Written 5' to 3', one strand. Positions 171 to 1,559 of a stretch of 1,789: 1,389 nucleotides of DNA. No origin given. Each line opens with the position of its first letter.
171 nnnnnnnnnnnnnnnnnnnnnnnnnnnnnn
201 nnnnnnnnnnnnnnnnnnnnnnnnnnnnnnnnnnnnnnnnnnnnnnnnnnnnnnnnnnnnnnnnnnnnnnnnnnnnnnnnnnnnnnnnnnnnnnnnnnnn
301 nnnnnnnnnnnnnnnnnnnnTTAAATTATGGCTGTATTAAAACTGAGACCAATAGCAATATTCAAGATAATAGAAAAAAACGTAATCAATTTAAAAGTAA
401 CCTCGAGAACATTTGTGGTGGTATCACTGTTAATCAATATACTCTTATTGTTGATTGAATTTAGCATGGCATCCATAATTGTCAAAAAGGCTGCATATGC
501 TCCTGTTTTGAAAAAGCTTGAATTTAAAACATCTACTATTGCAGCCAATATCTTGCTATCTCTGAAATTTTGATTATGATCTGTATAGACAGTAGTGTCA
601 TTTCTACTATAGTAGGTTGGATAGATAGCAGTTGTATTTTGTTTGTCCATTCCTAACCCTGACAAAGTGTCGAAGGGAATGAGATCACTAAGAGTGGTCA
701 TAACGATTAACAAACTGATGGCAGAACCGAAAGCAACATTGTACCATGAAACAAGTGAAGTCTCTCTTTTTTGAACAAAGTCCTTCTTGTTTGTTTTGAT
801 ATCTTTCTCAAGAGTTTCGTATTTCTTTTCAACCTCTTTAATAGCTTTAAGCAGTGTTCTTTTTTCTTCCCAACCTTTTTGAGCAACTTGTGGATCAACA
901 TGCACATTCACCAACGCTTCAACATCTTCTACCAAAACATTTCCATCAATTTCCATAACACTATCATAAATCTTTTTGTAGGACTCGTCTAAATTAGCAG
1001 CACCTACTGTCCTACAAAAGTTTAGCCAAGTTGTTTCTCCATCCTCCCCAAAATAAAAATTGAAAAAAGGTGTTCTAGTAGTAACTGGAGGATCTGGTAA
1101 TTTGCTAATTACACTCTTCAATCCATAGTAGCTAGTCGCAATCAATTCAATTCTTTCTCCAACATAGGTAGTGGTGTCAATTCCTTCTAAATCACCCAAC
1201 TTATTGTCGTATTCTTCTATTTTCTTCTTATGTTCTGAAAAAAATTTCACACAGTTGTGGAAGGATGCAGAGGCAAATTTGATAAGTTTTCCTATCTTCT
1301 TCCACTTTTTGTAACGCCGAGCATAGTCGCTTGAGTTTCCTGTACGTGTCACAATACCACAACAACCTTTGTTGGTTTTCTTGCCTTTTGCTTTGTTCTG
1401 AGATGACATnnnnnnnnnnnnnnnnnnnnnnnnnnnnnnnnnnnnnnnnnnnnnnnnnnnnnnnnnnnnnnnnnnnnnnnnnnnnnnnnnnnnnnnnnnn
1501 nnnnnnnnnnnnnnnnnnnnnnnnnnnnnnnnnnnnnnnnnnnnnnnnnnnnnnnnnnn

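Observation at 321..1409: ORF1: unrecognised architecture (acid-free basic N-terminus with Cys-Cys, coiled coil, helix, sequon-rich loop, terminal helix).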

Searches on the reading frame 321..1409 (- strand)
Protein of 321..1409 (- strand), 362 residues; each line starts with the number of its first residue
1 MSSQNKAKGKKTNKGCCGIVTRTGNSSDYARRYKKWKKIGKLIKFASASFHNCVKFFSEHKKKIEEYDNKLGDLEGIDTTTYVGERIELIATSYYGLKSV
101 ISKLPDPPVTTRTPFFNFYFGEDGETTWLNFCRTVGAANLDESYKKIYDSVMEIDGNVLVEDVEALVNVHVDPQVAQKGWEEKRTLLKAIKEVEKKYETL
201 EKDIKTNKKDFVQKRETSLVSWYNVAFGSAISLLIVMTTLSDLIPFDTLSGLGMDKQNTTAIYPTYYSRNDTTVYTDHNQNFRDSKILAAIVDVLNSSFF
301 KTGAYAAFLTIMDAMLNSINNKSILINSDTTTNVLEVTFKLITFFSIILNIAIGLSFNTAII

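Call 3: search_protein_families(library=pfam, proteins=[window:321-1409:-], max_evalue=1)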
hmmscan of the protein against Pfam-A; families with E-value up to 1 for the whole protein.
window:321-1409:- (362 aa): 3 families
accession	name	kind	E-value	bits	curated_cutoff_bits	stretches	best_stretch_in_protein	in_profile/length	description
PF16740.10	SKA2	-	0.018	15.3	30.1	1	176-224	34-84/110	Spindle and kinetochore-associated protein 2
PF10241.14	KxDL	-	0.22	12.3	27.2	0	182-213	28-59/86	Uncharacterized conserved protein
PF10158.14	LOH1CR12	-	0.28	11.7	24.7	0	38-77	53-92/131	Tumour suppressor protein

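Call 4: search_solved_structures(query=window:324-1409:-, max_evalue=10)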
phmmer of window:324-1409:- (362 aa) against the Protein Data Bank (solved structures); distinct sequences matched with E-value up to 10: 11.
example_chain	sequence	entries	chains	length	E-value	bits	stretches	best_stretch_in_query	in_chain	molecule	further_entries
6lss_z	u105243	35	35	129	0.19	14.2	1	149-215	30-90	Protein LLP homolog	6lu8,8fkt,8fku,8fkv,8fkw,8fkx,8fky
6swa_t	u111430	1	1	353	0.88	11.9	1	30-91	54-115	Proliferation-associated protein 2G4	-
2v6c_A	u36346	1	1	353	0.88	11.9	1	30-91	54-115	PROLIFERATION-ASSOCIATED PROTEIN 2G4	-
9pa7_CA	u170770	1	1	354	1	11.7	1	30-91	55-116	Proliferation-associated protein 2G4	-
9b0p_CA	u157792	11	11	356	1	11.7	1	30-91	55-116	Proliferation-associated protein 2G4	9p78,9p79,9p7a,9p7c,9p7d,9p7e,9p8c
11hg_F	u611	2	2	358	1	11.7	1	30-91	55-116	Proliferation-associated protein 2G4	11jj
11kh_F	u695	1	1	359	1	11.7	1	30-91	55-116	Proliferation-associated protein 2G4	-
6wm8_A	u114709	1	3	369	1.1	11.6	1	30-91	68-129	Proliferation-associated protein 2G4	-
11he_EB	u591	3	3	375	1.1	11.6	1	30-91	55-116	Proliferation-associated protein 2G4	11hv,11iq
3j2i_A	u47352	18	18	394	1.2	11.5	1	30-91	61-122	Proliferation-associated protein 2G4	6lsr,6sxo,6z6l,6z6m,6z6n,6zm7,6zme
2q8k_A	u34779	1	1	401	1.2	11.5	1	30-91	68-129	Proliferation-associated protein 2G4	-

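Call 5: find_homologous_proteins(query=window:324-1409:-, max_evalue=0.001)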
Query window:324-1409:- (362 aa): 2 proteins with E <= 0.001 among 3145 candidates.
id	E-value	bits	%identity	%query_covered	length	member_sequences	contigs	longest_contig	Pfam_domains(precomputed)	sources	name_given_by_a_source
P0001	7.0e-237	803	100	100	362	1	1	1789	-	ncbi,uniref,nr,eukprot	ncbi:predicted protein [Naegleria gruberi]|uniref:Predicted protein n=1 Tax=Naegleria gruberi TaxID=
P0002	1.1e-177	608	78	100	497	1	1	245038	-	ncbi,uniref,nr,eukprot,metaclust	ncbi:predicted protein [Naegleria gruberi]|uniref:Predicted protein n=1 Tax=Naegleria gruberi TaxID=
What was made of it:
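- The paralogue XP_002670404.1 (497 aa) is 78% identical over all of ORF1 (call 5).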

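Call 8: find_encoding_contigs(protein=P0002, flank=10000, max_places=4)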
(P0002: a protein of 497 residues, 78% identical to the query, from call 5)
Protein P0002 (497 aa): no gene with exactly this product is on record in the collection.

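Call 15: search_protein_families(library=pfam, proteins=[P0002], max_evalue=5)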
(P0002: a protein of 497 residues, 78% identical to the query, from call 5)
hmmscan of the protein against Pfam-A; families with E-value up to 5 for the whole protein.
P0002 (497 aa): 2 families
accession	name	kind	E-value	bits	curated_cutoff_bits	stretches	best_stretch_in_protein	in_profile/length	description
PF09990.14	DUF2231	-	0.00095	19.7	26.4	1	216-242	35-61/139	Predicted membrane protein (DUF2231)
PF13038.11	DUF3899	-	0.27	12.1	23.4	1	376-434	17-74/88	Domain of unknown function (DUF3899)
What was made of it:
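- On SNARE / syntaxin (Pfam PF05739, PF00804): hmmscan of ORF1, the restored protein and the paralogue at E<=1-5 lists no SNARE or Syntaxin model (calls 3, 15).
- On Brr6/Brl1 nuclear-envelope proteins: No Pfam hit (calls 3, 15).
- Closest known: Syntaxin-type SNAREs. Different: There is no hit to the Pfam SNARE or Syntaxin models (calls 3, 15).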

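Call 20: search_protein_representatives(protein=window:324-1409:-)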
Query: 362 residues. Proteins with E-value up to 0.001 (for the whole library): 1; up to 1e-10: 1; up to 1e-30: 1. The best 1 are listed.
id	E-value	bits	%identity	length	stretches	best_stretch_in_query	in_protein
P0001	2.2e-237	803.0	100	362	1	1-362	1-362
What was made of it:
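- Tried and rejected: Exhaustive phmmer over 1.84 billion representatives returned only the query's own cluster (call 20).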

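Call 40: find_encoding_contigs(protein=P0001, flank=5000)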
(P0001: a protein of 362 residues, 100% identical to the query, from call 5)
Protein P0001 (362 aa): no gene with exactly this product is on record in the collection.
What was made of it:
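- Tried and rejected: I tried to fetch the genomic context and DNA of both proteins, but neither is on record in that index (calls 8, 40).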

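Call 43: list_cluster_members(proteins=[P0001, P0002])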
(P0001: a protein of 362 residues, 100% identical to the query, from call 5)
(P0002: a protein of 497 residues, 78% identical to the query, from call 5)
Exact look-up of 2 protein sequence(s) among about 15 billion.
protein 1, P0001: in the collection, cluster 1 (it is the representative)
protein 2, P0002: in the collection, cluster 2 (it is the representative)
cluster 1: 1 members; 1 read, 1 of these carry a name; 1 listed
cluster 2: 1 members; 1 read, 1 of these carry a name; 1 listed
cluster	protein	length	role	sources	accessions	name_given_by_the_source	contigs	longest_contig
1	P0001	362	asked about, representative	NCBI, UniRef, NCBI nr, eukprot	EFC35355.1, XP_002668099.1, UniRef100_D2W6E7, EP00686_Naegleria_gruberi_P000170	predicted protein [Naegleria gruberi] | Predicted protein n=1 Tax=Naegleria gruberi TaxID=5762 RepID=D2W6E7_NAEGR | uncharacterized protein NAEGRDRAFT_54957 [Naegleria gruberi]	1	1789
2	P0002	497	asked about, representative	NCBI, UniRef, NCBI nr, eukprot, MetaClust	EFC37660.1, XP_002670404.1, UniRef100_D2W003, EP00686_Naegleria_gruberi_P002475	predicted protein [Naegleria gruberi] | Predicted protein n=1 Tax=Naegleria gruberi TaxID=5762 RepID=D2W003_NAEGR | uncharacterized protein NAEGRDRAFT_53624 [Naegleria gruberi]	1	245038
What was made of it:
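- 100% match to N. gruberi XP_002668099.1 on a 1789-bp contig (calls 5, 43). The scaffold is only 1789 bp and unplaced (calls 5, 43).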

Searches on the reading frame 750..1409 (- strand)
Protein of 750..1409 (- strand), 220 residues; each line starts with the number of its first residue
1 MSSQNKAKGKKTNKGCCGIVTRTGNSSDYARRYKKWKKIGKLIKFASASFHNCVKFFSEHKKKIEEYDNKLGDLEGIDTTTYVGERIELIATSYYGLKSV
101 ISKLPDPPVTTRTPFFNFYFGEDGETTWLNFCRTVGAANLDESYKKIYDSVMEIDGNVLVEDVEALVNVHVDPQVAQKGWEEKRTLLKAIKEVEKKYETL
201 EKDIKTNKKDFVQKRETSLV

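Call 39: predict_structure(alignment_id=A2)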
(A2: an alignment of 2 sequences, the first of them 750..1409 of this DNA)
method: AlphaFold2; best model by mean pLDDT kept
length: 220 residues; sequences in the alignment: 2
mean_pLDDT: 37.9   pTM: 0.26
mean pLDDT of the five models: 37.9, 37.8, 37.4, 36.6, 35.3
residues with pLDDT >= 90: 0; 70-90: 0; 50-70: 9; < 50: 211
segments of 3 or more residues with pLDDT < 50: 1-201, 215-220
pLDDT, mean of each block of 10 residues (from residue 1): 36 32 36 41 43 45 40 36 34 36 35 33 41 36 35 29 33 40 38 39 49 46
secondary structure, 60 per line:
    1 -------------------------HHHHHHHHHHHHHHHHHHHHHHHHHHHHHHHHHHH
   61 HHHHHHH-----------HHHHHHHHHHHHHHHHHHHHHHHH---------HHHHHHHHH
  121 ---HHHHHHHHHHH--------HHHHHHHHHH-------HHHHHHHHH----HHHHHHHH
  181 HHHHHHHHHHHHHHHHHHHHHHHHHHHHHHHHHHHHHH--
elements in order: H26-67 H79-102 H112-120 H124-134 H143-152 H160-168 H173-218
